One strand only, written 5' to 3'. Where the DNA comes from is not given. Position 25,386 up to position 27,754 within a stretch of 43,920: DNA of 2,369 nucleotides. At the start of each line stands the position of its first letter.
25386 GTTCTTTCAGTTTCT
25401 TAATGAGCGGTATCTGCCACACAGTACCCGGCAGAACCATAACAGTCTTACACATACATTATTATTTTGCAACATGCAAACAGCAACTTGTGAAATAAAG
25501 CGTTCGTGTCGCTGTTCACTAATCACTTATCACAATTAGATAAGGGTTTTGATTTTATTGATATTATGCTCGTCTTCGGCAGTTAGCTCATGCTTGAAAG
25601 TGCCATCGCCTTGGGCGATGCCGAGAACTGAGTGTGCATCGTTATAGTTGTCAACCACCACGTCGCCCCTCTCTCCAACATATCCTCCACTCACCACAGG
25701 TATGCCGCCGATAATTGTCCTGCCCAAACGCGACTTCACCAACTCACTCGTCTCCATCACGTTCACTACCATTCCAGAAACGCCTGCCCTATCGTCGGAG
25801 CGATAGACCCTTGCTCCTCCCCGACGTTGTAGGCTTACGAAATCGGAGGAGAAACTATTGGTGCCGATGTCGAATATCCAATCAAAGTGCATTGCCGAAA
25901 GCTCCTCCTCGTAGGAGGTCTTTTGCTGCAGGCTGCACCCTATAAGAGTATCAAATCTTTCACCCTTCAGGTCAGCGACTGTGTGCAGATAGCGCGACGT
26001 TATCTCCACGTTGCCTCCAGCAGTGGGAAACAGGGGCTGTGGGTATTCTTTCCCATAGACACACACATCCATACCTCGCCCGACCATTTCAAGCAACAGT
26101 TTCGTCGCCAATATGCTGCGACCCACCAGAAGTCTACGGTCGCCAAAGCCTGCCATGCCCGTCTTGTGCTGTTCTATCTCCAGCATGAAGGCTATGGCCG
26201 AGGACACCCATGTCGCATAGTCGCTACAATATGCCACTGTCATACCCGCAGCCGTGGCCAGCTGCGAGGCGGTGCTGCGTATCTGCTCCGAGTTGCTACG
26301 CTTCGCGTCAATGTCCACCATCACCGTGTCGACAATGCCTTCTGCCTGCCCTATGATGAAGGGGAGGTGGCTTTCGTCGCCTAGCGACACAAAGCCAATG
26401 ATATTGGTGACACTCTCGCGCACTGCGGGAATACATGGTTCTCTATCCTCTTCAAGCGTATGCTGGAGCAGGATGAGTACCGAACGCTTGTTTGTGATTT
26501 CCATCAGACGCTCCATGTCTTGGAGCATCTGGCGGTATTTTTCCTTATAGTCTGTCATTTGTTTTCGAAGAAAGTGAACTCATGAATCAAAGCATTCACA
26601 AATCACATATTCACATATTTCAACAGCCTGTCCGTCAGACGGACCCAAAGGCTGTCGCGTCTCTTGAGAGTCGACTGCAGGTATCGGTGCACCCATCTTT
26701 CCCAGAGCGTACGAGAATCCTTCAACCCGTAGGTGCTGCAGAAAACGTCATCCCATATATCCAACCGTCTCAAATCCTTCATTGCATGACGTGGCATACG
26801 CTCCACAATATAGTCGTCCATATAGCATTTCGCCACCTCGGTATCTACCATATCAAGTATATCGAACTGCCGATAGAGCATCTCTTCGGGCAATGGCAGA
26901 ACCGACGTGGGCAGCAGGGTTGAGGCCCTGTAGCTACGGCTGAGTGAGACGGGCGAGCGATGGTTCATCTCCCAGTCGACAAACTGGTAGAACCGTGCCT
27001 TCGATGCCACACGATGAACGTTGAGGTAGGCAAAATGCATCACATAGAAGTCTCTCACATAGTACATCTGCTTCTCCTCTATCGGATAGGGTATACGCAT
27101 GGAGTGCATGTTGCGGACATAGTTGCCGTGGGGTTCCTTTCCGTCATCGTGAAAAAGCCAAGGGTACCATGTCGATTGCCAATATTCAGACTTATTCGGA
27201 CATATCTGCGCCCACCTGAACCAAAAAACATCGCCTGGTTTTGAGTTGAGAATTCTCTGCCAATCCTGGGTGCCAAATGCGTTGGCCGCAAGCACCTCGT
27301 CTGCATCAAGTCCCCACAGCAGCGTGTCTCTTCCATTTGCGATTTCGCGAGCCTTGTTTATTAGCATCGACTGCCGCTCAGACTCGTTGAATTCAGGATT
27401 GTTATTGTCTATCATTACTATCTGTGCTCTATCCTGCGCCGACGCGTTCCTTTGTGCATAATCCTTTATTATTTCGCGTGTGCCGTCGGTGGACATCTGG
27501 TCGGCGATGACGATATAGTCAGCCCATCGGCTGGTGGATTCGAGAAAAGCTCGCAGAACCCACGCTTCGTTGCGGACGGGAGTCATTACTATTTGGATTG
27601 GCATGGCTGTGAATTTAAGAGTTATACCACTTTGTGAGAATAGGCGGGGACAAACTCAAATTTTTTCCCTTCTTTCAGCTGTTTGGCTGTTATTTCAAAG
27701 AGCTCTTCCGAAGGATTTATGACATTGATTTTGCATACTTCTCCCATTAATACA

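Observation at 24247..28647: Four-gene non-sugar tailoring cassette: HMGL-like aldolase, GT2-like protein, orphan protein and ATP-grasp ligase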

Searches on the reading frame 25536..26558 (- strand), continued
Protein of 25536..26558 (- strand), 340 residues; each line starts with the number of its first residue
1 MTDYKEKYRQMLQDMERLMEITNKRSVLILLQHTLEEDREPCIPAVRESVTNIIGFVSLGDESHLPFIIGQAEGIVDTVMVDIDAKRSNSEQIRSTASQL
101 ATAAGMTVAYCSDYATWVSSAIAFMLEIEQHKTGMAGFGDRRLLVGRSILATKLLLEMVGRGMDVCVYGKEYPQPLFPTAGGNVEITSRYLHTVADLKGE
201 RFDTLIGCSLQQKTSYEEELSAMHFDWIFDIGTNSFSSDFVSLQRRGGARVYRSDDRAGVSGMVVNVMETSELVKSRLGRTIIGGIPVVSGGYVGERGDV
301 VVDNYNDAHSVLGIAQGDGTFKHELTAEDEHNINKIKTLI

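Call 50: find_encoding_contigs(protein=P0294, flank=9000, max_places=2)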
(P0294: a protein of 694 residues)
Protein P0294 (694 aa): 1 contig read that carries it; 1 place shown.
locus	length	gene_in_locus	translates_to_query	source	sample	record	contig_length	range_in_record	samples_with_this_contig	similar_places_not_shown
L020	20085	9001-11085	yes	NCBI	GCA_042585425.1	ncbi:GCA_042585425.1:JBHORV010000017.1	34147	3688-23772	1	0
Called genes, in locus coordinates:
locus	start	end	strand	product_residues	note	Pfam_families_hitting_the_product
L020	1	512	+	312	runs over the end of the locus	PF01522:Polysacc_deac_1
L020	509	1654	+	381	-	PF13439:Glyco_transf_4 (weak), PF13477:Glyco_trans_4_2 (weak), PF00534:Glycos_transf_1, PF13692:Glyco_trans_1_4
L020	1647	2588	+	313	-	PF01522:Polysacc_deac_1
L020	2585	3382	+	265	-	PF00551:Formyl_trans_N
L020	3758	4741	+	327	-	PF01073:3Beta_HSD, PF01370:Epimerase, PF02719:Polysacc_synt_2, PF04321:RmlD_sub_bind, PF05368:NmrA (weak), PF08659:KR (weak), PF13460:NAD_binding_10, PF16363:GDP_Man_Dehyd, +1 more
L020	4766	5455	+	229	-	PF02585:PIG-L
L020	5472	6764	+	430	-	-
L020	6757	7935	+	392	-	PF00155:Aminotran_1_2, PF01041:DegT_DnrJ_EryC1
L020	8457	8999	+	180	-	-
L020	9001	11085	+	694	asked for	PF02737:3HCDH_N (faint), PF03102:NeuB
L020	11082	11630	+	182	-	PF00583:Acetyltransf_1, PF13673:Acetyltransf_10, PF13508:Acetyltransf_7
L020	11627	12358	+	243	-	PF08889:WbqC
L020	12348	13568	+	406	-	PF04055:Radical_SAM, PF13186:SPASM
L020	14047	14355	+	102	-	-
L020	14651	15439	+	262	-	PF13489:Methyltransf_23, PF13847:Methyltransf_31, PF08241:Methyltransf_11, PF08242:Methyltransf_12, PF13649:Methyltransf_25 (weak)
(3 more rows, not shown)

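Call 51: find_encoding_contigs(protein=P0190, flank=9000, max_places=2)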
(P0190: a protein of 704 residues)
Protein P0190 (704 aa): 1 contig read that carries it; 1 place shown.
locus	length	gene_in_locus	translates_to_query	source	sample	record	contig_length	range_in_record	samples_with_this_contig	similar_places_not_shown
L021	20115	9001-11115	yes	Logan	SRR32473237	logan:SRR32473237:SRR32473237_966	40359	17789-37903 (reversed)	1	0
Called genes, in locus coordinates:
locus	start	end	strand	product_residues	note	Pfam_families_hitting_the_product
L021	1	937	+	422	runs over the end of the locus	PF00005:ABC_tran, PF13304:AAA_21 (faint), PF14524:Wzt_C (weak)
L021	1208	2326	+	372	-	PF00106:adh_short (weak), PF01370:Epimerase, PF02719:Polysacc_synt_2, PF04321:RmlD_sub_bind (weak), PF05368:NmrA, PF01073:3Beta_HSD, PF13460:NAD_binding_10, PF16363:GDP_Man_Dehyd, +2 more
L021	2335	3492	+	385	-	PF01041:DegT_DnrJ_EryC1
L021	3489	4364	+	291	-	PF00248:Aldo_ket_red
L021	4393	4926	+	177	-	PF13302:Acetyltransf_3, PF13420:Acetyltransf_4, PF13523:Acetyltransf_8, PF00583:Acetyltransf_1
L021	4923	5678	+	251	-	PF02348:CTP_transf_3, PF12804:NTP_transf_3 (weak)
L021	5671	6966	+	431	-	PF00202:Aminotran_3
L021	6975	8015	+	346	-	PF03102:NeuB, PF08666:SAF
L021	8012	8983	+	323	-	-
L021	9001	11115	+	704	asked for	PF00682:HMGL-like, PF07836:DmpG_comm (faint)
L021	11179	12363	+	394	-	PF01071:GARS_A (weak), PF02222:ATP-grasp, PF02655:ATP-grasp_3, PF02786:CPSase_L_D2, PF07478:Dala_Dala_lig_C, PF13535:ATP-grasp_4, PF18603:LAL_C2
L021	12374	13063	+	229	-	PF13489:Methyltransf_23, PF13847:Methyltransf_31, PF08241:Methyltransf_11, PF08242:Methyltransf_12, PF13649:Methyltransf_25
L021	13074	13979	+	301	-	-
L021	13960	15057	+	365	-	PF01041:DegT_DnrJ_EryC1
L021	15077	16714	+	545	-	-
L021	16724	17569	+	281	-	PF13489:Methyltransf_23 (faint), PF13847:Methyltransf_31 (faint), PF08241:Methyltransf_11, PF08242:Methyltransf_12 (faint), PF13649:Methyltransf_25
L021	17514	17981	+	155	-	PF05523:FdtA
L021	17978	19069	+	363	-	PF01041:DegT_DnrJ_EryC1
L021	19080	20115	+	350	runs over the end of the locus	-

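Call 59: find_encoding_contigs(protein=P0002, flank=10000, max_places=1)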
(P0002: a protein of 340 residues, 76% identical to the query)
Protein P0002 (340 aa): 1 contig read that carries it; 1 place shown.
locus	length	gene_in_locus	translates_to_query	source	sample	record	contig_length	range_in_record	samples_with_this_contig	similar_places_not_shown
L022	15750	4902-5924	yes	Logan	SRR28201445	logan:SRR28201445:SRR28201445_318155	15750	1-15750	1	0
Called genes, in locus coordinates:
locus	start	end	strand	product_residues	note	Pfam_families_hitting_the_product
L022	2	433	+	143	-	?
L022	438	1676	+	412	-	PF13304:AAA_21 (faint), PF00005:ABC_tran, PF14524:Wzt_C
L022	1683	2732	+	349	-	PF00535:Glycos_transf_2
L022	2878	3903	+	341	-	PF00682:HMGL-like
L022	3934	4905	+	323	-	-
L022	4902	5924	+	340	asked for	-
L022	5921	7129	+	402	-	PF02655:ATP-grasp_3 (weak), PF01071:GARS_A, PF02222:ATP-grasp (weak), PF13535:ATP-grasp_4, PF18603:LAL_C2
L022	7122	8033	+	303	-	PF00535:Glycos_transf_2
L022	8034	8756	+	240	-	PF01522:Polysacc_deac_1, PF10096:DUF2334 (weak)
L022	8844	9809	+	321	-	-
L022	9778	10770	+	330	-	PF00535:Glycos_transf_2, PF10111:Glyco_tranf_2_2, PF13641:Glyco_tranf_2_3, PF13632:Glyco_trans_2_3 (weak)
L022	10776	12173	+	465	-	PF03901:Glyco_transf_22 (faint), PF13231:PMT_2 (weak)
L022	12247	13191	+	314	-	PF05222:AlaDh_PNT_N, PF01262:AlaDh_PNT_C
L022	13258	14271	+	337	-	PF00106:adh_short (faint), PF01073:3Beta_HSD, PF01370:Epimerase, PF02719:Polysacc_synt_2, PF05368:NmrA (weak), PF13460:NAD_binding_10, PF16363:GDP_Man_Dehyd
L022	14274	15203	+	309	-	PF13477:Glyco_trans_4_2, PF13579:Glyco_trans_4_4, PF13439:Glyco_transf_4, PF13692:Glyco_trans_1_4, PF00534:Glycos_transf_1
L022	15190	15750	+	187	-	?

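Call 65: predict_structure(alignment_id=A2)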
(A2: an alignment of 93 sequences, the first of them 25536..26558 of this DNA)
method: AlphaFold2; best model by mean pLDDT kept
length: 340 residues; sequences in the alignment: 93
mean_pLDDT: 96.7   pTM: 0.90
mean pLDDT of the five models: 96.7, 96.6, 96.5, 96.4, 96.4
residues with pLDDT >= 90: 335; 70-90: 3; 50-70: 2; < 50: 0
segments of 3 or more residues with pLDDT < 50: none
pLDDT, mean of each block of 10 residues (from residue 1): 89 98 98 96 97 98 98 98 97 98 98 97 95 92 97 98 98 96 97 97 97 96 97 97 98 94 96 95 97 97 96 98 98 97
secondary structure, 60 per line:
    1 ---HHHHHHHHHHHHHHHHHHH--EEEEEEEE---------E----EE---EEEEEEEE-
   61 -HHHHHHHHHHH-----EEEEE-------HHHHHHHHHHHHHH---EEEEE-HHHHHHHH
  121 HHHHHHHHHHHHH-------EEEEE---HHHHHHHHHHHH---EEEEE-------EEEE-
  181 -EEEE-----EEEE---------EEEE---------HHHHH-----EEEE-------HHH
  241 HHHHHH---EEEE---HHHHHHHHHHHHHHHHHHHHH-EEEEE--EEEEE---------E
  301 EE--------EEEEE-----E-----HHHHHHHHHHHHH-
elements in order: H4-22 E25-32 E52-59 H62-72 E78-82 H90-103 E107-111 H113-133 E141-145 H149-160 E164-168 E176-179 E182-185 E191-194 E204-207 H217-221 E227-230 H238-246 E250-253 H257-277 E279-283 E286-290 E300-302 E311-315 H327-339

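Call 68: fold_search(model_id=the predicted structure, library=pdb)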
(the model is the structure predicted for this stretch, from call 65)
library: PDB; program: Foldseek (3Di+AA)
matches with E <= 10: 1861; with E <= 0.001: 164
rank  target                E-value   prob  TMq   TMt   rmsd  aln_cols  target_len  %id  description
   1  7mfm_A                1.9e-06  1.00  0.43  0.37   7.7       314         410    9  Glutamate synthase, glutamate dehydrogenase counter-enzyme complex (released 2022-01-05)
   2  8own_A                2.5e-06  1.00  0.40  0.34   8.1       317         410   12  CryoEM structure of glutamate dehydrogenase isoform 2 from Arabidopsis thaliana in apo-form (released 2023-08-09)
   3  5tx7_A                3.4e-06  1.00  0.27  0.27  10.8       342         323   12  Crystal structure of D-isomer specific 2-hydroxyacid dehydrogenase from Desulfovibrio vulgaris (released 2016-12-07)
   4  3sbo_C                5.4e-06  1.00  0.38  0.31   8.4       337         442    9  Structure of E.coli GDH from native source (released 2012-03-21)
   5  8xcr                  5.7e-06  1.00  0.38  0.32   8.7       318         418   11  Cryo-EM structure of Glutamate dehydrogenase from Thermococcus profundus in complex with NADP and GLU in the initial sta (released 2023-12-27)
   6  8s3b_K                7.3e-06  1.00  0.43  0.37   7.6       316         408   12  Crystal structure of Medicago truncatula glutamate dehydrogenase 2 in complex with 3-(1H-Tetrazol-5-yl)benzoic acid an (released 2024-09-04)
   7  3sbo_A                9.2e-06  1.00  0.40  0.32   8.6       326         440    8  Structure of E.coli GDH from native source (released 2012-03-21)
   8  8s38_C                9.7e-06  1.00  0.42  0.36   7.9       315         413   13  Crystal structure of Medicago truncatula glutamate dehydrogenase 2 in complex with citrate and NAD (released 2024-09-04)
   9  8s39_B                1.1e-05  1.00  0.44  0.38   7.5       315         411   11  Crystal structure of Medicago truncatula glutamate dehydrogenase 2 in complex with isophthalic acid and NAD (released 2024-09-04)
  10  4g2n_B                1.1e-05  1.00  0.26  0.28   9.8       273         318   12  Crystal structure of putative D-isomer specific 2-hydroxyacid dehydrogenase, NAD-binding from Polaromonas sp. JS6 66 (released 2012-07-25)
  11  6yei_C                1.2e-05  1.00  0.39  0.34   8.6       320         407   11  Arabidopsis thaliana glutamate dehydrogenase isoform 1 in complex with NAD (released 2020-05-20)
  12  7jp2_A                1.2e-05  1.00  0.27  0.27  11.1       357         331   10  Crystal structure of TP0037 from Treponema pallidum, a D-lactate dehydrogenase (released 2020-09-09)
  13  8z2a_A                1.3e-05  1.00  0.41  0.32   8.3       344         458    9  Crystal structure of Aspergillus terreus glutamate dehydrogenase (AtGDH) with sequential mutations (released 2025-03-05)
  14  5z20_B                1.4e-05  1.00  0.26  0.27  11.8       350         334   11  The ternary structure of D-lactate dehydrogenase from Pseudomonas aeruginosa with NADH and oxamate (released 2018-09-19)
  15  5aov                  1.5e-05  1.00  0.28  0.28  11.5       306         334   12  Ternary Crystal Structure of Pyrococcus furiosus Glyoxylate Hydroxypyruvate Reductase in presence of glyoxylate (released 2016-03-02)
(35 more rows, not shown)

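Call 76: search_protein_families(library=pfam, alignment_id=A2, max_evalue=0.01)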
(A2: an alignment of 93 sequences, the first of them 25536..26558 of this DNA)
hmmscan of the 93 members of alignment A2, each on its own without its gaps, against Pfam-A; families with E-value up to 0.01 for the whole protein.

A. member 1, window:25536-26558:- (340 aa): 0 families

B. families by the number of members that match (of 93 scanned): 30 families (the first 25 are shown)
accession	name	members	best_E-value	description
PF01488.26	Shikimate_DH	44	3.2e-11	Shikimate / quinate 5-dehydrogenase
PF02826.25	2-Hacid_dh_C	42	8.7e-09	D-isomer specific 2-hydroxyacid dehydrogenase, NAD binding domain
PF03807.23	F420_oxidored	40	4.4e-12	NADP oxidoreductase coenzyme F420-dependent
PF03446.21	NAD_binding_2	35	3.9e-09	NAD binding domain of 6-phosphogluconate dehydrogenase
PF02558.23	ApbA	29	2.2e-05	Ketopantoate reductase PanE/ApbA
PF13241.12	NAD_binding_7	29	3.3e-05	Putative NAD(P)-binding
PF02737.24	3HCDH_N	28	1e-06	3-hydroxyacyl-CoA dehydrogenase, NAD binding domain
PF01210.29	NAD_Gly3P_dh_N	24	5.2e-09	NAD-dependent glycerol-3-phosphate dehydrogenase N-terminus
PF13738.12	Pyr_redox_3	23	3.8e-06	Pyridine nucleotide-disulphide oxidoreductase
PF07992.20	Pyr_redox_2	23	2.4e-05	Pyridine nucleotide-disulphide oxidoreductase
PF03435.24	Sacchrp_dh_NADP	19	3.1e-06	Saccharopine dehydrogenase NADP binding domain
PF02882.25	THF_DHG_CYH_C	18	2.1e-06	Tetrahydrofolate dehydrogenase/cyclohydrolase, NAD(P)-binding domain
PF00208.27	ELFV_dehydrog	17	1.6e-05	Glutamate/Leucine/Phenylalanine/Valine dehydrogenase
PF01262.27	AlaDh_PNT_C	16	1.4e-08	Alanine dehydrogenase/PNT, C-terminal domain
PF07991.19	KARI_N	16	4.9e-05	Acetohydroxy acid isomeroreductase, NADPH-binding domain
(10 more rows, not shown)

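Call 77: search_protein_families(library=pfam, proteins=[window:25536-26558:-], max_evalue=10)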
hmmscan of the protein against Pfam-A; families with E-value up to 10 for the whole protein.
window:25536-26558:- (340 aa): 1 family
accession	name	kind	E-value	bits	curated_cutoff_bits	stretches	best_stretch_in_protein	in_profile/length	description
PF06153.16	CdAMP_rec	-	0.016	15.9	27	1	65-131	42-106/109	Cyclic-di-AMP receptor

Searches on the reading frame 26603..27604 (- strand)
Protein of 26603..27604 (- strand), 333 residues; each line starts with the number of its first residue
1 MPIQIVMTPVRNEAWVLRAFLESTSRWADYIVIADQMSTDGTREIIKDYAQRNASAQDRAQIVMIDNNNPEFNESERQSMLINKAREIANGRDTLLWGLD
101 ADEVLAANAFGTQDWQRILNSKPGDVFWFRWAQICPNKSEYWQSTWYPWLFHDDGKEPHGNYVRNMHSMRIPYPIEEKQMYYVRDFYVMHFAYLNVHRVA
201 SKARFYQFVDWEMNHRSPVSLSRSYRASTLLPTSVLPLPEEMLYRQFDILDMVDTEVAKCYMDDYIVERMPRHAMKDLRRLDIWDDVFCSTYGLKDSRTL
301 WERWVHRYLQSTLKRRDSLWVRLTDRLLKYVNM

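Call 3: search_protein_families(library=pfam, proteins=[window:26603-27604:-], max_evalue=0.01)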
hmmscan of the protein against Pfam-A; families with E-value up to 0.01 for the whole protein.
window:26603-27604:- (333 aa): 3 families
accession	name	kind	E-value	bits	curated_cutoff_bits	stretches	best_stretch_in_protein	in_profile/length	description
PF13704.12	Glyco_tranf_2_4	-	1e-07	32.8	27.5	1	11-107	1-86/98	Glycosyl transferase family 2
PF00535.33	Glycos_transf_2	-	1.1e-07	32.4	23.3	1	6-156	2-132/168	Glycosyl transferase family 2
PF06306.17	CgtA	-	0.0066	16.4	21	0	9-103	94-186/347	Beta-1,4-N-acetylgalactosaminyltransferase (CgtA)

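Call 4: search_protein_families(library=ncbifam, proteins=[window:26603-27604:-], max_evalue=0.01)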
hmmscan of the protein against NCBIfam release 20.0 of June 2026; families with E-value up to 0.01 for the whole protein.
window:26603-27604:- (333 aa): 1 family
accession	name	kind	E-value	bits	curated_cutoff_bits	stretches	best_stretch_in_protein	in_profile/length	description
TIGR04283.1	glyco_like_mftF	equivalog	0.0072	15.9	182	0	6-60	3-61/221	TIGR04283 family arsenosugar biosynthesis glycosyltransferase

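Call 11: search_solved_structures(query=window:26603-27604:-, max_evalue=1)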
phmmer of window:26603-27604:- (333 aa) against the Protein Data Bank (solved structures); distinct sequences matched with E-value up to 1: 1.
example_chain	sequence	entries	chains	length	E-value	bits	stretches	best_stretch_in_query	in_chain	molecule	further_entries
22ao_A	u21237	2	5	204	0.04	16.2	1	9-52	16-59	GmaR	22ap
